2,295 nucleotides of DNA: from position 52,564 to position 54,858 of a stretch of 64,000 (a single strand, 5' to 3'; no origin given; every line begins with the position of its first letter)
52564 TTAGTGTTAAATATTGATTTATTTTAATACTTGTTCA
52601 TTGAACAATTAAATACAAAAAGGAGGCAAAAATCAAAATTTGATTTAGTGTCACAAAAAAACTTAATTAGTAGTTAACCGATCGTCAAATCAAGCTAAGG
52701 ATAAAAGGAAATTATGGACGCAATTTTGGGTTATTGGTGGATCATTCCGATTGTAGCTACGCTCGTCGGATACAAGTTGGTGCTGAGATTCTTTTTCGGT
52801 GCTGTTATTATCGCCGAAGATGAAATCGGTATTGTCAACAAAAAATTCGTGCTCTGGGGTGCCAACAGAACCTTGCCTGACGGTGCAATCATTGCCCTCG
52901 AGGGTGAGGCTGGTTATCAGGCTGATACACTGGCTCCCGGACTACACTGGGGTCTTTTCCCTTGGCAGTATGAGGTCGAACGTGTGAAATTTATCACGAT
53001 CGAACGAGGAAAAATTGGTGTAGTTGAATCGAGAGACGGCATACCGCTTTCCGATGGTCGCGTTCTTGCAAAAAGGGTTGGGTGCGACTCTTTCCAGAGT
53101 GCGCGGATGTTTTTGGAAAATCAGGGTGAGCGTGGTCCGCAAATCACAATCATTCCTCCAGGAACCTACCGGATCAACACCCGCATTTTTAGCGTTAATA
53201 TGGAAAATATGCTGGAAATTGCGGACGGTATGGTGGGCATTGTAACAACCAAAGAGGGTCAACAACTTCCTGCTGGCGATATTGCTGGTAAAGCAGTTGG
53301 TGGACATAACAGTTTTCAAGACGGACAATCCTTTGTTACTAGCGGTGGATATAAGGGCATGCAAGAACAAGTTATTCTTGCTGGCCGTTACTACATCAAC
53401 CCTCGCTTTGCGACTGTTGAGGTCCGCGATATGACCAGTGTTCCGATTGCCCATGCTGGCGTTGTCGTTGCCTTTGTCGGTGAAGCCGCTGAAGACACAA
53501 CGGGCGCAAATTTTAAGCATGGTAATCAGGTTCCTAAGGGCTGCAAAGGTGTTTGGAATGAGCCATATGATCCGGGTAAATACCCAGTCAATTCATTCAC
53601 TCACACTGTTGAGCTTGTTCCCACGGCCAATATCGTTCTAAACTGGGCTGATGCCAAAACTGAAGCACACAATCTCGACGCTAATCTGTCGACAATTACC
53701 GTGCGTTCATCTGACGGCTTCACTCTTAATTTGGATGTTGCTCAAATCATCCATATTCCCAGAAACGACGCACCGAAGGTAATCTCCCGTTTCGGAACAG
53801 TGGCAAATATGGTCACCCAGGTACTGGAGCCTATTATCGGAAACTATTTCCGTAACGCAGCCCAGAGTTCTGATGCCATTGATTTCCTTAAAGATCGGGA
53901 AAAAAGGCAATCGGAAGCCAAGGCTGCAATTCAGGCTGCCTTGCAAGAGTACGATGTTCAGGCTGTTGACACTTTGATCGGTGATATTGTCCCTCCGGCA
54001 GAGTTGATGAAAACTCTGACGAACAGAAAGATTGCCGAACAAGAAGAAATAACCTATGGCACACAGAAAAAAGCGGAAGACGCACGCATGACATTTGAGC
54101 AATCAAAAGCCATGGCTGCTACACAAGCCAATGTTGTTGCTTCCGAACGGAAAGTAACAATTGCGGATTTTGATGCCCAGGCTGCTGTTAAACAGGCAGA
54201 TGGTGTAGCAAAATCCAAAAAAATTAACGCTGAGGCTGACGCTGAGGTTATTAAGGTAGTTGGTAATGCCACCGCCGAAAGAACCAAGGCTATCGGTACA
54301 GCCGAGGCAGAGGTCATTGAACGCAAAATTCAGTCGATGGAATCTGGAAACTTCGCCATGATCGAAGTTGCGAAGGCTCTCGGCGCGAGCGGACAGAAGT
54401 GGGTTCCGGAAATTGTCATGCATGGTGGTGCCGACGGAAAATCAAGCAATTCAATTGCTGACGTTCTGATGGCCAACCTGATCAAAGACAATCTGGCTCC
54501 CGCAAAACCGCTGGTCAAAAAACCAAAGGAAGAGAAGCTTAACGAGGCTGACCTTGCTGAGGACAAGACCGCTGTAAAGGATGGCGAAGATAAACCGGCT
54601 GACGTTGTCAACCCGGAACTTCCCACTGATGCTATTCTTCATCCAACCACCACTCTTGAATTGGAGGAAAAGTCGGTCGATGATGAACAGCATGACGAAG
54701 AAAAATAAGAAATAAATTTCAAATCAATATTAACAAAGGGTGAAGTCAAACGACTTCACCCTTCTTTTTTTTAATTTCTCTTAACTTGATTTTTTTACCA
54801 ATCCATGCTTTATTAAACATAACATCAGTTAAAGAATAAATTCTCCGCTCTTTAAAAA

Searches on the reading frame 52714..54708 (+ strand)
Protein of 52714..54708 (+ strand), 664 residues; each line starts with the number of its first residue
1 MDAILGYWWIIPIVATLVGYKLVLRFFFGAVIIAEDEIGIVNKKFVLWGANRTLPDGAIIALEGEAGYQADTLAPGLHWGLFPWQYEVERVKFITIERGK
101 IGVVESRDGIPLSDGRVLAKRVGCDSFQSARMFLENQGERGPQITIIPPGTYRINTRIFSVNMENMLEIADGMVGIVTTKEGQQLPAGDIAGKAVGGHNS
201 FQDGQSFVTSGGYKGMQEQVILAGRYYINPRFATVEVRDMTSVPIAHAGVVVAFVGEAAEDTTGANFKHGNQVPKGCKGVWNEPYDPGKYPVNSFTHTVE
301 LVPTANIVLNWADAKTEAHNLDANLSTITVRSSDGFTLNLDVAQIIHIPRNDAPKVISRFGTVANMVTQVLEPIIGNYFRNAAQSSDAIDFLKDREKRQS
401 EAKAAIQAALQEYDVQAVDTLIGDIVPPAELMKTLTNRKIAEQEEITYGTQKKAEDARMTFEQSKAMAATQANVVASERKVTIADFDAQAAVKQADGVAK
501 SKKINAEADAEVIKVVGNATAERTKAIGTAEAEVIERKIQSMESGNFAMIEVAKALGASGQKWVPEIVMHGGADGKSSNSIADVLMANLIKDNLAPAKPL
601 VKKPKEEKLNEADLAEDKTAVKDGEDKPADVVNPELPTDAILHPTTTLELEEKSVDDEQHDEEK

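Call 51: search_protein_families(library=pfam, proteins=[window:52714-54708:+], max_evalue=0.001)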
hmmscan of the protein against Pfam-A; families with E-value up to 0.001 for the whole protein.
window:52714-54708:+ (664 aa): 1 family
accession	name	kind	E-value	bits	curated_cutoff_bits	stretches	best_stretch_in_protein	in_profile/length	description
PF01145.31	Band_7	-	4.2e-27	95.8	23.6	1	279-454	19-169/176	SPFH domain / Band 7 family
